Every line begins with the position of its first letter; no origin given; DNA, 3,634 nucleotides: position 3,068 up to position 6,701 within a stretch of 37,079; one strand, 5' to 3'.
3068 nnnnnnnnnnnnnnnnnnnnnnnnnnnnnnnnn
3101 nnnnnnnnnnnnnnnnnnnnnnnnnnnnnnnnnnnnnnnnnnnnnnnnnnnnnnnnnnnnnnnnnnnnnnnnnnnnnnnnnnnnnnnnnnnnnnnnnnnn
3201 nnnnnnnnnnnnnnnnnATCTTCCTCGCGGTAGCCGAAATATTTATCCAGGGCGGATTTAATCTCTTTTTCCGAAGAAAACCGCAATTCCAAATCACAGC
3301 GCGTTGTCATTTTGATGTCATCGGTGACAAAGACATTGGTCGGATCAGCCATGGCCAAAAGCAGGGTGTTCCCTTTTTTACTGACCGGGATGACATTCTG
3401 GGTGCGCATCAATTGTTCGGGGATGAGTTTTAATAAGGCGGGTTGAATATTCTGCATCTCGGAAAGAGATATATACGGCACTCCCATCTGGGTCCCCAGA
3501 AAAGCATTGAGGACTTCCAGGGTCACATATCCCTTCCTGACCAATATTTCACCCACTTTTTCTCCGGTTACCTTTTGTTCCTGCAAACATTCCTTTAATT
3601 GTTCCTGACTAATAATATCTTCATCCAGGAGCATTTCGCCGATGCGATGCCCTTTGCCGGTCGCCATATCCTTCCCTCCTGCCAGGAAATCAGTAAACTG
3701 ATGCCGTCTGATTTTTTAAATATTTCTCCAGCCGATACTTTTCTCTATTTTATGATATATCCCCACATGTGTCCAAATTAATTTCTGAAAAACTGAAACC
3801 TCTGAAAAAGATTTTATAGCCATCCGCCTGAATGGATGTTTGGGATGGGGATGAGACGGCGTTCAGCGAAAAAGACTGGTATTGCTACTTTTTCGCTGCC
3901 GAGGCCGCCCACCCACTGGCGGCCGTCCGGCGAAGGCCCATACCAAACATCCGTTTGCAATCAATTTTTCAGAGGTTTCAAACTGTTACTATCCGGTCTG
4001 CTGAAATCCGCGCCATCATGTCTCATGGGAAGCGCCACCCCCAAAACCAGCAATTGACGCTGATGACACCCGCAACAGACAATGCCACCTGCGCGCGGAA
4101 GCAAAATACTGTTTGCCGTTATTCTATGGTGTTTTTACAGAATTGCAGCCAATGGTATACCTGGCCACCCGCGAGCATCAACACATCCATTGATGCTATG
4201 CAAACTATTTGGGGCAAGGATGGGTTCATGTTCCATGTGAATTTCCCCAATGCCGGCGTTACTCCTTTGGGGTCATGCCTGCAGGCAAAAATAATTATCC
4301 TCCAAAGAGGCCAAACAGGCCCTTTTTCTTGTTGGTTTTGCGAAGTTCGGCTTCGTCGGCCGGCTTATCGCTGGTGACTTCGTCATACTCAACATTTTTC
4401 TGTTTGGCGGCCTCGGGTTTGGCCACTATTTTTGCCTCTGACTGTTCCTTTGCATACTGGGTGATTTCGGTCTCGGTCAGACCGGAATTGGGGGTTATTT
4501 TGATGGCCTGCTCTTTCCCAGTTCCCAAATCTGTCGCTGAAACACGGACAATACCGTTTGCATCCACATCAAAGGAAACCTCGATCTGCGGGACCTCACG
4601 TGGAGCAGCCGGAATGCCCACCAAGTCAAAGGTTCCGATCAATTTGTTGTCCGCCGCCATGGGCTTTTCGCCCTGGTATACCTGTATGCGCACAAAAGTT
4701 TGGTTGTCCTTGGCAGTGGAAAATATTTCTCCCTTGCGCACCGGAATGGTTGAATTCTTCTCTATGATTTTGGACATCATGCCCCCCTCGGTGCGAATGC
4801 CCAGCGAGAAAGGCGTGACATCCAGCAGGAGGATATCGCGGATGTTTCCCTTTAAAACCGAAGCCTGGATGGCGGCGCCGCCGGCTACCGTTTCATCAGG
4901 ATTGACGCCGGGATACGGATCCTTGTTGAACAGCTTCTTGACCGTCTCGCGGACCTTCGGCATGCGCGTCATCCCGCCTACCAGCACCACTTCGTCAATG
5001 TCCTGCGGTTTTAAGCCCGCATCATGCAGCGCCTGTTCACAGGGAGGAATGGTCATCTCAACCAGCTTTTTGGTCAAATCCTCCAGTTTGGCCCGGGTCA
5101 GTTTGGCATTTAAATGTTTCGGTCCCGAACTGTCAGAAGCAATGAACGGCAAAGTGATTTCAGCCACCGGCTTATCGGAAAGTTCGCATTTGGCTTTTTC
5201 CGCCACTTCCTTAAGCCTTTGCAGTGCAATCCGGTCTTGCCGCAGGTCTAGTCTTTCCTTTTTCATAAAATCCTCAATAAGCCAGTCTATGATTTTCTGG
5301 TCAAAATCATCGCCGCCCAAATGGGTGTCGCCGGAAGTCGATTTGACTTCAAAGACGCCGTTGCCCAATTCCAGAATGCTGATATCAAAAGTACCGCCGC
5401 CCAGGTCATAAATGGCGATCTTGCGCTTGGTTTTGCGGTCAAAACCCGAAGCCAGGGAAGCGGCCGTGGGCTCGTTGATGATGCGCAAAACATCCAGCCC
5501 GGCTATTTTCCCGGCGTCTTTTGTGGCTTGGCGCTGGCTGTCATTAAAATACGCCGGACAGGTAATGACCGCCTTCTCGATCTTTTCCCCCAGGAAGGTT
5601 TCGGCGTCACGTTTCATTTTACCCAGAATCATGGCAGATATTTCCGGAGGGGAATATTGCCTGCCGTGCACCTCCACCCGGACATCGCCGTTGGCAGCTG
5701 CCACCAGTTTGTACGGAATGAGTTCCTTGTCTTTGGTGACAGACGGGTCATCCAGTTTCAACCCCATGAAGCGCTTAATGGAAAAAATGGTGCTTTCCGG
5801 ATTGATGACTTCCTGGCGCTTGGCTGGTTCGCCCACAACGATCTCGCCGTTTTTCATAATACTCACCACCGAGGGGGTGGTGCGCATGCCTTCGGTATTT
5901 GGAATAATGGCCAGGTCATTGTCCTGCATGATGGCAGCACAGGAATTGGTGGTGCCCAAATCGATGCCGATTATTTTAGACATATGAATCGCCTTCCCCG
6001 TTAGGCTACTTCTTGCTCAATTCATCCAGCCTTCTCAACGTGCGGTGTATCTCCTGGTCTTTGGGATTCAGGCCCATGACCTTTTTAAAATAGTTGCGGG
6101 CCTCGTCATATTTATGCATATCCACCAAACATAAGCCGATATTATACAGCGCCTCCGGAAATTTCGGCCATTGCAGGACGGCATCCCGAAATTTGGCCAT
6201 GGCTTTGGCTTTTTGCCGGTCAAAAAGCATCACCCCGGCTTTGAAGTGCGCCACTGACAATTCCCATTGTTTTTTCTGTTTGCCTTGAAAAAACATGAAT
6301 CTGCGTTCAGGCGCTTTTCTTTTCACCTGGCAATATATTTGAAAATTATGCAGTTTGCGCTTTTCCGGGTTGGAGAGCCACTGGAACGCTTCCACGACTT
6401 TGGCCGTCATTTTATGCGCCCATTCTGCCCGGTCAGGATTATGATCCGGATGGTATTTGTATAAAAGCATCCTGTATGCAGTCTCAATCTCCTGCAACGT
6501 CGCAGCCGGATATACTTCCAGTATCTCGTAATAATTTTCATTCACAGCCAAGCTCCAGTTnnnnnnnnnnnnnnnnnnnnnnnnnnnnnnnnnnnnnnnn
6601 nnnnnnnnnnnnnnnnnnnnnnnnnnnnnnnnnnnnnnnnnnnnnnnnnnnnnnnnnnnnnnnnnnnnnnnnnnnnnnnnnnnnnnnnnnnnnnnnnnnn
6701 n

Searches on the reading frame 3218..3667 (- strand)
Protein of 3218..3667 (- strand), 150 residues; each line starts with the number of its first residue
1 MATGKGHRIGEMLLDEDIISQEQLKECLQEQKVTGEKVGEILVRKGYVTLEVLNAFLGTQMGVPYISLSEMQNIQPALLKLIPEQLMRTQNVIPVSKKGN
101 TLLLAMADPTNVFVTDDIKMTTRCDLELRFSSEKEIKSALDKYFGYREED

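Call 67: search_solved_structures(query=window:3218-3667:-, max_evalue=1e-10, show_alignments=5)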
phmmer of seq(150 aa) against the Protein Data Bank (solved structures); distinct sequences matched with E-value up to 1e-10: 7.
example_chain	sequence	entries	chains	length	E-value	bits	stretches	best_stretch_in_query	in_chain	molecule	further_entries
6f8l_G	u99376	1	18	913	3.4e-35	124.1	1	8-123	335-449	Type IV pilus assembly protein PilF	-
5zfr_A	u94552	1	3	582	1.5e-31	112.3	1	6-145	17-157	Type IV pilus biogenesis ATPase PilB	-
6olj_C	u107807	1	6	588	7.4e-31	110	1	6-145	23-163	Type IV pilus biogenesis ATPase PilB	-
5tsg_B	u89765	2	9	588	7.4e-31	110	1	6-145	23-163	Type IV pilus biogenesis ATPase PilB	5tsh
3jc8_Ba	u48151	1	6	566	2e-27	99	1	7-145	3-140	Type IV-A pilus assembly ATPase PilB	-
5htl_A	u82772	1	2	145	6.4e-18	68.2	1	7-144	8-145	MSHA biogenesis protein MshE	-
6ejf_G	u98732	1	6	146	6e-16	61.8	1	8-123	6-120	Type IV pilus assembly protein PilF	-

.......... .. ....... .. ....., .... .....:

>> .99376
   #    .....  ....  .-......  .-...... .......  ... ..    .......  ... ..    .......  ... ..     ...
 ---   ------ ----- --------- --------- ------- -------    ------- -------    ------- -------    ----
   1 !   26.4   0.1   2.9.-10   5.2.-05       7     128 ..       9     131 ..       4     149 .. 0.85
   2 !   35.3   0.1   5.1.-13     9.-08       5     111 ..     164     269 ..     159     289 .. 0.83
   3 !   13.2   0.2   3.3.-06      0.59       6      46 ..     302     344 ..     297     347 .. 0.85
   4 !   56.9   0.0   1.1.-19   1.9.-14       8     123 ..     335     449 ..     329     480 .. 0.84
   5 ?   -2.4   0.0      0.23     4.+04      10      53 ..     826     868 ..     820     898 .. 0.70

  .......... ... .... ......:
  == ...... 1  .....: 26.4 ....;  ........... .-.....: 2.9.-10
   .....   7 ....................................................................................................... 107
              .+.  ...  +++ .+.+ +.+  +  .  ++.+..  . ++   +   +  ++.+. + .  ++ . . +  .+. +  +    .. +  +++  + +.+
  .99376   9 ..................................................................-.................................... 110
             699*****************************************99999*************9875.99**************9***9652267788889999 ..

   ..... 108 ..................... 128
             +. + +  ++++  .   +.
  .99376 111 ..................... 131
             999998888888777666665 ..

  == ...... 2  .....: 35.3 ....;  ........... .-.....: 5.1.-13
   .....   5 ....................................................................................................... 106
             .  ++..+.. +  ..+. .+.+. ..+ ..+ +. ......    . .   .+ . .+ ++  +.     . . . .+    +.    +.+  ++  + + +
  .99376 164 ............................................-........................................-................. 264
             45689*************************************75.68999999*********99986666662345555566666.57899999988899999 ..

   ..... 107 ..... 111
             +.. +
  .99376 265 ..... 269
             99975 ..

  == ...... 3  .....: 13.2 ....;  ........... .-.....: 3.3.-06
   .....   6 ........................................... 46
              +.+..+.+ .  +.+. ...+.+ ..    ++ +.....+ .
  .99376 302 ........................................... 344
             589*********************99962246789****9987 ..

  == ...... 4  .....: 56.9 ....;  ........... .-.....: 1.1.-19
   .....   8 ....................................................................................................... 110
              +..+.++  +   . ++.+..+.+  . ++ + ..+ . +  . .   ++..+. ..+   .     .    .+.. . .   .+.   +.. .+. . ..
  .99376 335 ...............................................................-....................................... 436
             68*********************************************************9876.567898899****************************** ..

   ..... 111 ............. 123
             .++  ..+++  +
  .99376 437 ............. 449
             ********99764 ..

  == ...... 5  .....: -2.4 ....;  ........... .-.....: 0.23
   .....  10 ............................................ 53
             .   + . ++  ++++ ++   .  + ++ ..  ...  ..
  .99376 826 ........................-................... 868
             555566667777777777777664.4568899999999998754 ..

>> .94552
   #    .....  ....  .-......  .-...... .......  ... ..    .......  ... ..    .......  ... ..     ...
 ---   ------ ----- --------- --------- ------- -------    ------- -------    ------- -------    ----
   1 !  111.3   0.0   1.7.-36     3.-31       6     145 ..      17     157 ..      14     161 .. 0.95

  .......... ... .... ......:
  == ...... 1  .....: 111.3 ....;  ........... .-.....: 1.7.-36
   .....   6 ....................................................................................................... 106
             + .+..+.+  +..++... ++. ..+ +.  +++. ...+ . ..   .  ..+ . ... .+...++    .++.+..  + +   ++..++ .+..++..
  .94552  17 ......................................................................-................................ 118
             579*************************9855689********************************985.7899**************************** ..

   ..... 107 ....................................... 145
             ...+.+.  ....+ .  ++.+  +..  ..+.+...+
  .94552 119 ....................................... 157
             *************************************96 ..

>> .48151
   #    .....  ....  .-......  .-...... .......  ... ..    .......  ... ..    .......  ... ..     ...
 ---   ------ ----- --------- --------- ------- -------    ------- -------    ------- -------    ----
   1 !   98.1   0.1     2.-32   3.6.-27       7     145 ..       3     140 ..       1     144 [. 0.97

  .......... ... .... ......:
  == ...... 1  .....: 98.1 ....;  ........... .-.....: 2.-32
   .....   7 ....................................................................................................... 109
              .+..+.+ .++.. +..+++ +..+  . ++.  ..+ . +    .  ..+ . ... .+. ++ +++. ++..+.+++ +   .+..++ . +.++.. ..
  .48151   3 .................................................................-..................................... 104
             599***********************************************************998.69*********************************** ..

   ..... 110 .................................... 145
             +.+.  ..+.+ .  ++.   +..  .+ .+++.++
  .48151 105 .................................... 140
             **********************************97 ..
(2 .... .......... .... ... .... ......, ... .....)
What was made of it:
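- Geobacter and Myxococcus PilBs have Asn there (call 67).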

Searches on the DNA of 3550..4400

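Call 37: search_rna_families(source=window, start=3550, end=4400, threshold=evalue, max_evalue=1)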
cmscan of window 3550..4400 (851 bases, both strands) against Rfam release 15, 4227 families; matches with E-value up to 1: 0.
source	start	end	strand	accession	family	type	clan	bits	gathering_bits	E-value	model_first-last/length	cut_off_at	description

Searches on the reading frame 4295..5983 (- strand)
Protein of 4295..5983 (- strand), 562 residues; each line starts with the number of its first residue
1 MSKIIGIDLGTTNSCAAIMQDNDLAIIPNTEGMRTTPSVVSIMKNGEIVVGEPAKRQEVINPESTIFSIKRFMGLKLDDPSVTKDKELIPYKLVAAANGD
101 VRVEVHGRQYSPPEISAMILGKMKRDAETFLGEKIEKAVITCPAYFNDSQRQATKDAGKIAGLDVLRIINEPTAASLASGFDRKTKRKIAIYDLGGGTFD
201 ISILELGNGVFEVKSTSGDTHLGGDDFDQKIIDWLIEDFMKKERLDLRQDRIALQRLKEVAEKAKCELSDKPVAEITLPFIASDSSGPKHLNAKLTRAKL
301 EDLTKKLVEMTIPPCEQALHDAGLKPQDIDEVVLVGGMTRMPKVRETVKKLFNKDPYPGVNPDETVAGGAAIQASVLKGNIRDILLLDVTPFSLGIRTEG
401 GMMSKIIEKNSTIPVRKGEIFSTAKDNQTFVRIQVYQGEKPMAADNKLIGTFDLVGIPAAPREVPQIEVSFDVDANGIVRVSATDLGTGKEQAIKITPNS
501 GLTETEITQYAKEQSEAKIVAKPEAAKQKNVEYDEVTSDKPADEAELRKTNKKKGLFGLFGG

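Call 8: search_protein_families(library=pfam, proteins=[window:4295-5983:-], max_evalue=0.001)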
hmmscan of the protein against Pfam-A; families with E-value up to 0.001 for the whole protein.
window:4295-5983:- (562 aa): 3 families
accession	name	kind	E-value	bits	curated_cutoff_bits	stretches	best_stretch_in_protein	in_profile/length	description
PF00012.26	HSP70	-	1e-226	754.2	20.6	1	4-533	1-530/599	Hsp70 protein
PF06723.19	MreB_Mbl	-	2e-14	53.6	27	1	134-239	92-192/327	MreB/Mbl protein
PF14450.12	FtsA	-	6.8e-05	23.7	31.8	0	193-355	4-106/127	Cell division protein FtsA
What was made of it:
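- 4295..5983 (-): Cassette Hsp70 (562 aa). NBD and SBD are intact, the C-terminal lid is missing, and the protein ends in a MinD-like tail, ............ Pfam HSP70 754 bits (call 8).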

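Call 16: search_protein_families(library=ncbifam, proteins=[window:4295-5983:-], max_evalue=0.001)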
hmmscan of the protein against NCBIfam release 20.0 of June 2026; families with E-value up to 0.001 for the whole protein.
window:4295-5983:- (562 aa): 14 families
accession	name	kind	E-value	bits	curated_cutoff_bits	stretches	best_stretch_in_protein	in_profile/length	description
NF001413.0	PRK00290.1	equivalog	6.6e-254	844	648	1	1-532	1-526/625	molecular chaperone DnaK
TIGR02350.1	prok_dnaK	equivalog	5.8e-246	817.5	822.55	1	3-533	1-526/596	molecular chaperone DnaK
NF009947.0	PRK13411.1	equivalog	3.1e-228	759.1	1002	1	1-532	1-529/662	molecular chaperone DnaK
NF009946.0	PRK13410.1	equivalog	9.1e-221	734.6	1019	1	1-533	1-530/669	molecular chaperone DnaK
NF003520.0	PRK05183.1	subfamily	1.5e-167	558.8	620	1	4-532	21-540/621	Fe-S protein assembly chaperone HscA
TIGR01991.1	HscA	equivalog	3.7e-167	557.4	708.55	1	5-531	2-519/600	Fe-S protein assembly chaperone HscA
NF002399.0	PRK01433.1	equivalog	3.2e-105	353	743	1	4-510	21-490/595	Fe-S protein assembly chaperone HscA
NF008673.0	PRK11678.1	equivalog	1.1e-19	70.7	331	2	116-210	130-232/450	molecular chaperone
TIGR02529.1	EutJ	subfamily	2.6e-13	50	152.1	1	118-222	44-143/239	ethanolamine utilization protein EutJ family protein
NF011660.0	PRK15080.1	equivalog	4.4e-13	49.1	182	1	118-222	77-176/277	ethanolamine utilization protein EutJ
NF010539.0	PRK13927.1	subfamily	1e-12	47.7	293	1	128-237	92-196/339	rod shape-determining protein MreB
TIGR00904.1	mreB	subfamily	4.9e-12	45.5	365.75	1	137-238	100-196/334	MreB/Mrl family cell shape determining protein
NF010540.1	PRK13929.1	exception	1.6e-09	37.3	515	1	118-236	79-194/334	rod-share determining protein MreBH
TIGR01174.1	ftsA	equivalog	3.4e-05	23.1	175.85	0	280-355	266-341/371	cell division protein FtsA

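Call 53: search_protein_families(library=padloc, proteins=[window:4295-5983:-], max_evalue=0.001)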
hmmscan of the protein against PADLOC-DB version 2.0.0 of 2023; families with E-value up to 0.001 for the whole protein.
window:4295-5983:- (562 aa): 0 families

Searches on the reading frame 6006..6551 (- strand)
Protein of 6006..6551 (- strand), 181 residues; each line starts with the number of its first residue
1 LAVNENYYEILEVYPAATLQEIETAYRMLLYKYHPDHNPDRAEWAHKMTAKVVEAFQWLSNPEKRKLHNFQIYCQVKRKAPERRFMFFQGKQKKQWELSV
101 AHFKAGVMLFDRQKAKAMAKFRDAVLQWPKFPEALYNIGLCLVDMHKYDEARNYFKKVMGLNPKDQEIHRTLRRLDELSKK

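Call 8: search_protein_families(library=pfam, proteins=[window:6006-6551:-], max_evalue=0.001)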
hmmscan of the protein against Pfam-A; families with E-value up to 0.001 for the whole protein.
window:6006-6551:- (181 aa): 8 families
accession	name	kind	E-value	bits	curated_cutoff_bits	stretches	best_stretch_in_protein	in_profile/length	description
PF00226.36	DnaJ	-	9.6e-17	61.3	27.8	1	6-67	1-61/63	DnaJ domain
PF00515.34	TPR_1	-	4.7e-08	33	27.8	1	132-165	1-34/34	Tetratricopeptide repeat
PF07719.23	TPR_2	-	1.2e-07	31.7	27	1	132-165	1-34/34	Tetratricopeptide repeat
PF13174.12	TPR_6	-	8.4e-07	29.7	26.3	0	133-164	1-32/33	Tetratricopeptide repeat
PF14559.12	TPR_19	-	1.4e-06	29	25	1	115-174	8-67/68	Tetratricopeptide repeat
PF13181.12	TPR_8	-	1.8e-06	28.1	25.7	1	133-165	2-34/34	Tetratricopeptide repeat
PF12895.13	ANAPC3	-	5.1e-05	23.9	27.2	1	94-157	19-81/82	Anaphase-promoting complex, cyclosome, subunit 3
PF13428.12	TPR_14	-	0.00087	20.2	23.5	0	132-170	1-39/44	Tetratricopeptide repeat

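Call 16: search_protein_families(library=ncbifam, proteins=[window:6006-6551:-], max_evalue=0.001)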
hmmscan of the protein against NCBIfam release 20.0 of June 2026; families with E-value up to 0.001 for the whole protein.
window:6006-6551:- (181 aa): 20 families
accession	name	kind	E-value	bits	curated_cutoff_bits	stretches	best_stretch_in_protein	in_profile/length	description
TIGR02349.1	DnaJ_bact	equivalog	1.1e-14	54.6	377.2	1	6-79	1-73/354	molecular chaperone DnaJ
NF037946.1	terminal_TopJ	equivalog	4.9e-13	48.5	300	1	5-66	5-64/810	terminal organelle assembly protein TopJ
NF008035.0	PRK10767.1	subfamily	1.5e-12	47.3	338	1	4-68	3-66/374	molecular chaperone DnaJ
TIGR03835.1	termin_org_DnaJ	equivalog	1.7e-12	46.6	512.25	1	6-66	3-61/871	terminal organelle assembly protein TopJ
NF010874.0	PRK14281.1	equivalog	4.4e-12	45.8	619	1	5-68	3-65/397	chaperone protein DnaJ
NF010885.0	PRK14292.1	equivalog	1.3e-11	44.1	585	1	6-66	3-61/371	chaperone protein DnaJ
NF010894.0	PRK14301.1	equivalog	2.6e-11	43.1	548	1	4-66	3-64/373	chaperone protein DnaJ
NF010871.0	PRK14278.1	equivalog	8.4e-10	38.1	502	1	5-69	3-65/378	molecular chaperone DnaJ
NF010892.0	PRK14299.1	equivalog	8.6e-10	38.3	392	1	4-69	3-66/291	chaperone protein DnaJ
NF007618.0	PRK10266.1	equivalog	2.8e-09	36.9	403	1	6-73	5-69/306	curved DNA-binding protein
NF010872.0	PRK14279.1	equivalog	3.1e-09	36.4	556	1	3-67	7-70/394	molecular chaperone DnaJ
NF040959.1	MamA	equivalog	4.3e-07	29.6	200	1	97-172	104-179/204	magnetosome protein MamA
NF050028.1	CldAdptActJ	equivalog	1.1e-06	29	150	1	6-66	3-67/93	cold adaptation protein ActJcold adaptation protein ActJ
TIGR02795.1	tol_pal_ybgF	equivalog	1.6e-06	28.7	90.1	1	93-168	33-112/119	tol-pal system protein YbgF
TIGR02521.1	type_IV_pilW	equivalog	3.7e-06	26.7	154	1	107-176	107-179/234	type IV pilus biogenesis/stability protein PilW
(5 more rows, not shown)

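Call 53: search_protein_families(library=padloc, proteins=[window:6006-6551:-], max_evalue=0.001)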
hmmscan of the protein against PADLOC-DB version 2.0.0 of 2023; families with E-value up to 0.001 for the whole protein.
window:6006-6551:- (181 aa): 0 families
